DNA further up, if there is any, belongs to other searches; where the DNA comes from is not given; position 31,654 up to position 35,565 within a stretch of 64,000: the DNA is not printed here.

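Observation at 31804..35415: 1203-aa thrombospondin-type-3 calcium-repeat surface protein with a C-terminal hydrophobic helix + RIRRHR tail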

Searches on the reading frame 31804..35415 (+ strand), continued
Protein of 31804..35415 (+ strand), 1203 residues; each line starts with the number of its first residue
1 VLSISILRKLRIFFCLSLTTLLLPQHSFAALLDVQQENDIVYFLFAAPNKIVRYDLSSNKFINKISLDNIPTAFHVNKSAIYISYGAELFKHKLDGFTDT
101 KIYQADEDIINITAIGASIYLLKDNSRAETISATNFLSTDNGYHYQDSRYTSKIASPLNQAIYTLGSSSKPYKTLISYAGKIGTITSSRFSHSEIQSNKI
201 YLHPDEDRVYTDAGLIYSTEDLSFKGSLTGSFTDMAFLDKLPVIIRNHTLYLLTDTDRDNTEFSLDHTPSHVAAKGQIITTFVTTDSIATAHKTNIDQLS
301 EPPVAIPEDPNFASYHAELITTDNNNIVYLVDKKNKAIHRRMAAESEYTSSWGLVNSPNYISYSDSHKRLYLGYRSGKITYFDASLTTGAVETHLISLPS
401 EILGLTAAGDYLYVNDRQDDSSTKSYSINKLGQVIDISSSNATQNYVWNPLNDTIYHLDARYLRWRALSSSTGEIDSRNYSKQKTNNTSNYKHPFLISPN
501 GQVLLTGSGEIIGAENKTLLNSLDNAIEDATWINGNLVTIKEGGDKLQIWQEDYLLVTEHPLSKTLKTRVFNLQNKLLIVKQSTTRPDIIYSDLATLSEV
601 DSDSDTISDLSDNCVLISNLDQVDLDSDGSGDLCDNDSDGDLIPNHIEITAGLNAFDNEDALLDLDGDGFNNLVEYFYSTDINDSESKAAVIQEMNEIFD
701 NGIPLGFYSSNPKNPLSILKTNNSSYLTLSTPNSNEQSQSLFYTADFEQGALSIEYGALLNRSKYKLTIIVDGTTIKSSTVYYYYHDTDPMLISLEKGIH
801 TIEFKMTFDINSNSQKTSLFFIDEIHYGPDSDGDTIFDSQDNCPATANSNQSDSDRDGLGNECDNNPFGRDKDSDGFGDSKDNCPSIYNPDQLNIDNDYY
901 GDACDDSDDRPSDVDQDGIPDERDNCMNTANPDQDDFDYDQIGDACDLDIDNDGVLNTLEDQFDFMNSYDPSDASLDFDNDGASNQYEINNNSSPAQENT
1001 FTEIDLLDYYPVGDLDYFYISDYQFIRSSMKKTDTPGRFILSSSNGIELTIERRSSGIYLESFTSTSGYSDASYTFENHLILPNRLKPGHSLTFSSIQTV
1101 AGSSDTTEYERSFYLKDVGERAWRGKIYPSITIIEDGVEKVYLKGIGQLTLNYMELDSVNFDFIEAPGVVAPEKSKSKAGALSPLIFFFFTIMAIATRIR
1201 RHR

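Call 50: search_solved_structures(query=A1, max_evalue=0.01, show_alignments=2)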
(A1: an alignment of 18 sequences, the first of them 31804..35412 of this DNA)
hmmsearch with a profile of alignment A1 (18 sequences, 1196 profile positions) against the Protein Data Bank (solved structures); distinct sequences matched with E-value up to 0.01: 4.
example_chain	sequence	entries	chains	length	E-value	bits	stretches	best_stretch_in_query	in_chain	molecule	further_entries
3fby_A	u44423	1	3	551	2.6e-54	187.7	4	825-954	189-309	Cartilage oligomeric matrix protein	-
1yo8_A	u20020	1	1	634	2.8e-44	154.5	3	825-951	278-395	thrombospondin-2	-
2rhp_A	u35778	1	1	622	2.9e-44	154.4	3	825-951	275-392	Thrombospondin-2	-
1ux6_A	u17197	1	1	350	1.5e-22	82.5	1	832-951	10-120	THROMBOSPONDIN-1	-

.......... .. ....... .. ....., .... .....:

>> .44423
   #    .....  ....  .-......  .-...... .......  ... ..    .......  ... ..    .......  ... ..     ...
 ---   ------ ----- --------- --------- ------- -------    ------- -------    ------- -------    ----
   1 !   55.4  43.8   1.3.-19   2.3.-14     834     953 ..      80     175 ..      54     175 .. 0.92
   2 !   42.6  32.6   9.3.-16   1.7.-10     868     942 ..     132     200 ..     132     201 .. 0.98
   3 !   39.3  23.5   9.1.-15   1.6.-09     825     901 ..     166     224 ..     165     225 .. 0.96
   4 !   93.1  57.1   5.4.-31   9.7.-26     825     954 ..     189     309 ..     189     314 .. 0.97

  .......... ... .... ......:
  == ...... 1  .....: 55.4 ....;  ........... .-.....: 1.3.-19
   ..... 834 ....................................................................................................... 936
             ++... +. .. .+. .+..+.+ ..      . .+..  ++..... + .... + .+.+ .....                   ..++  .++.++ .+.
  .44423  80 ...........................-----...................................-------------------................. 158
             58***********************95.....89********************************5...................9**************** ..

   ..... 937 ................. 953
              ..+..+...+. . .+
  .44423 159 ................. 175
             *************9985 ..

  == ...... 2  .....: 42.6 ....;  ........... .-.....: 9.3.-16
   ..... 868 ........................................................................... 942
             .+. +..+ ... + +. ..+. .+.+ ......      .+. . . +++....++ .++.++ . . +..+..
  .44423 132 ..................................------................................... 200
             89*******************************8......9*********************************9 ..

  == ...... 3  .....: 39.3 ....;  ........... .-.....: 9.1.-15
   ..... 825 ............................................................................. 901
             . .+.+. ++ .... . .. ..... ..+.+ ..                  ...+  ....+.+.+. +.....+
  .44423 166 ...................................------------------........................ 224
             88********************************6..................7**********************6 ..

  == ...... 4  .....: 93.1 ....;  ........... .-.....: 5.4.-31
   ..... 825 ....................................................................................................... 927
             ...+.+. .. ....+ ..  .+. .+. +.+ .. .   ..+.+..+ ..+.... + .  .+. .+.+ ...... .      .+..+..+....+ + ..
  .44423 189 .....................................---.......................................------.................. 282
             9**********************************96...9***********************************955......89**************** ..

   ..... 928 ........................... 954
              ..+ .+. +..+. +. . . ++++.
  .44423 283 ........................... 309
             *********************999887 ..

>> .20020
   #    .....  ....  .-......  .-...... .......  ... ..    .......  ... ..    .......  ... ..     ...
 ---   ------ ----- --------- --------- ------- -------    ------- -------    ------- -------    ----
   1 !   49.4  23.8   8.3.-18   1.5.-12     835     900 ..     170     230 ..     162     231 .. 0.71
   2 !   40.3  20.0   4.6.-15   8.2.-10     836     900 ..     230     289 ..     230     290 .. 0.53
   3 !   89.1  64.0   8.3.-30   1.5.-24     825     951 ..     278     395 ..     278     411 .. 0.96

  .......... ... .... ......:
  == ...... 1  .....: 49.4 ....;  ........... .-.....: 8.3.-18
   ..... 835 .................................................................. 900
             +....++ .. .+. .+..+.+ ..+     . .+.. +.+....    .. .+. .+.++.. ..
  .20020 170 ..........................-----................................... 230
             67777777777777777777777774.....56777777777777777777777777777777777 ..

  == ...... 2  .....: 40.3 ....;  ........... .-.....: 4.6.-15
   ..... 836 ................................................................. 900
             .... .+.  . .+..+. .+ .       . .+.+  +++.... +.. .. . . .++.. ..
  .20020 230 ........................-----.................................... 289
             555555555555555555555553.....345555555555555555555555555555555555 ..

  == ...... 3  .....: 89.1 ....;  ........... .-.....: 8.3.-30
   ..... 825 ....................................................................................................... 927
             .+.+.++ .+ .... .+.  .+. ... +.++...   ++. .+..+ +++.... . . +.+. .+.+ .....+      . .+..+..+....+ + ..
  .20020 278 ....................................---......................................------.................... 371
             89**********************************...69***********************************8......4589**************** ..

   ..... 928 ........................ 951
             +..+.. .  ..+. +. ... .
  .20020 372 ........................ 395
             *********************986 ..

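Call 57: search_protein_families(library=ncbifam, proteins=[L008:19586-20776:-, L008:20809-22221:-, L008:22225-22617:-], max_evalue=10)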
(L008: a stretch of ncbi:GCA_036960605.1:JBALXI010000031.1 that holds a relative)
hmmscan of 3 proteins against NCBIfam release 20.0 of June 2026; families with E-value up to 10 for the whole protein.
L008:19586-20776:- (396 aa): 3 families
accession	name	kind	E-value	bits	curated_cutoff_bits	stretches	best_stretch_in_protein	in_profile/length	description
NF038112.1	myxo_dep_M36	subfamily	2.5e-12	44.8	1500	1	188-372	1388-1582/1604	myxosortase-dependent M36 family metallopeptidase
TIGR03921.1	T7SS_mycosin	equivalog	3.5e-07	29.7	278.75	1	106-191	223-304/353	type VII secretion-associated serine protease mycosin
NF038111.1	rhom_dep_M36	equivalog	8.7e-05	20.1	1700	1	290-382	1206-1306/1315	rhombosortase-dependent M36 family metallopeptidase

L008:20809-22221:- (470 aa): 0 families

L008:22225-22617:- (130 aa): 1 family
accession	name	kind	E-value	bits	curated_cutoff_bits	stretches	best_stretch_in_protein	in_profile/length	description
NF053527.1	lipo_Cory_WKLS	subfamily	0.15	11.9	105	1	5-34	8-36/166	WKL family lipoprotein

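Call 63: find_encoding_contigs(protein=P0018, flank=10000, max_places=2)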
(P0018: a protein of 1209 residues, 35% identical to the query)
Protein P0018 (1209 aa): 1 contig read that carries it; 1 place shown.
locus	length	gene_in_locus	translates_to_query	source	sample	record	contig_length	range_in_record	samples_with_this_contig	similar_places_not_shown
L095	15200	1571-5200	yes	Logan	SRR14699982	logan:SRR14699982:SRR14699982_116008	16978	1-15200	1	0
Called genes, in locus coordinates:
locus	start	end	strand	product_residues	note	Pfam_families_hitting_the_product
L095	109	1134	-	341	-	-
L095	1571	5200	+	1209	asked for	PF02412:TSP_3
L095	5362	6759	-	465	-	PF06097:DUF945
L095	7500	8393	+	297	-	PF00561:Abhydrolase_1, PF12697:Abhydrolase_6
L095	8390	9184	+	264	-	PF00753:Lactamase_B (weak), PF13483:Lactamase_B_3, PF19583:ODP (weak), PF12706:Lactamase_B_2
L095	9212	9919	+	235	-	PF01222:ERG4_ERG24 (weak), PF04191:PEMT, PF04140:ICMT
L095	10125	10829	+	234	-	-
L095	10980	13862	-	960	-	PF08487:VIT, PF13174:TPR_6 (faint), PF14559:TPR_19 (faint), PF07719:TPR_2 (faint), PF13181:TPR_8 (faint)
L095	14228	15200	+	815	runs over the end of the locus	PF13525:YfiO (weak)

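Call 64: find_encoding_contigs(protein=P0007, flank=10000, max_places=2)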
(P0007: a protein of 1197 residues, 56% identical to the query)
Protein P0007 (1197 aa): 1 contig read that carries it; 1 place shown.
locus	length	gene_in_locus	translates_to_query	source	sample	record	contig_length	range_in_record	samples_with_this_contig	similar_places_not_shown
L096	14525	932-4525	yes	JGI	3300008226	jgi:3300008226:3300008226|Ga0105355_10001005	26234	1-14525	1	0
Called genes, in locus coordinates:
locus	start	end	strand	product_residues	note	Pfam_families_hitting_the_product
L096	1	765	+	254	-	?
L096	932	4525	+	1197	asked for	PF02412:TSP_3 (weak)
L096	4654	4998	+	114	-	-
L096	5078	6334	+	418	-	PF02321:OEP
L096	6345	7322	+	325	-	PF25973:BSH_CzcB (weak), PF00364:Biotin_lipoyl (weak), PF25984:BSH_YknX (faint), PF25954:Beta-barrel_RND_2 (faint), PF25975:CzcB_C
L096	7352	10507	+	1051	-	PF00873:ACR_tran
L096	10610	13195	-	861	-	PF00082:Peptidase_S8 (weak), PF22352:K319L-like_PKD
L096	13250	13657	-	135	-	-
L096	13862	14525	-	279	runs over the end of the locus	PF00793:DAHP_synth_1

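Call 65: find_encoding_contigs(protein=P0013, flank=10000, max_places=3)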
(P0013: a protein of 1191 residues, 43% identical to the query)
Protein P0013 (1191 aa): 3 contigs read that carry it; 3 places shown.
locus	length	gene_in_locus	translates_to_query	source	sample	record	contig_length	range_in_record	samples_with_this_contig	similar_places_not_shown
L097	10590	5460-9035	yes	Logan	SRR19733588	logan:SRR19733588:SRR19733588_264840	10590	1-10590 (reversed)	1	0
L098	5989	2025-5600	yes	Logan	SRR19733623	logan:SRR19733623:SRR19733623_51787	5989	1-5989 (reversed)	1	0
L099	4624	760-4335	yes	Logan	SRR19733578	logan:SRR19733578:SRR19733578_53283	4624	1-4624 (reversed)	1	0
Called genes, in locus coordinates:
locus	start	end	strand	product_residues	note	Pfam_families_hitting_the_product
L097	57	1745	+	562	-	PF00501:AMP-binding, PF23562:AMP-binding_C_3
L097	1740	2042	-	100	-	PF01361:Tautomerase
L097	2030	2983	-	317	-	PF00892:EamA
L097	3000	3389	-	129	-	-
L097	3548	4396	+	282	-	PF00126:HTH_1, PF03466:LysR_substrate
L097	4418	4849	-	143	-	PF20398:DUF6691, PF04143:Sulf_transp (weak)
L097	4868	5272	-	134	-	PF04143:Sulf_transp (weak)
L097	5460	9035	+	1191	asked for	PF02412:TSP_3 (weak)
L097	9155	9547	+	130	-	-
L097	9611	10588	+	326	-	?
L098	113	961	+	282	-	PF00126:HTH_1, PF03466:LysR_substrate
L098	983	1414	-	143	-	PF20398:DUF6691, PF04143:Sulf_transp (weak)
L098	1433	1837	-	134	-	PF04143:Sulf_transp (weak)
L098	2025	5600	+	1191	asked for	PF02412:TSP_3 (weak)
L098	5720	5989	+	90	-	?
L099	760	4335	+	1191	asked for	PF02412:TSP_3 (weak)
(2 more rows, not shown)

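Call 67: search_protein_families(library=ncbifam, proteins=[L096:10610-13195:-], max_evalue=1)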
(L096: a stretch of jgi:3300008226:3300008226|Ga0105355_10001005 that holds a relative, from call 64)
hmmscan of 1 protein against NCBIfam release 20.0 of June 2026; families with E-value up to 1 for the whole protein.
L096:10610-13195:- (861 aa): 3 families
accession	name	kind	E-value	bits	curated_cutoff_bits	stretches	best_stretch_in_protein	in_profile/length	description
NF038112.1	myxo_dep_M36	subfamily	8.2e-13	46.4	1500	1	653-859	1388-1603/1604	myxosortase-dependent M36 family metallopeptidase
TIGR03921.1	T7SS_mycosin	equivalog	6.5e-08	32.1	278.75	1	570-655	222-303/353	type VII secretion-associated serine protease mycosin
NF038111.1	rhom_dep_M36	equivalog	5.3e-05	20.8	1700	1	749-849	1200-1308/1315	rhombosortase-dependent M36 family metallopeptidase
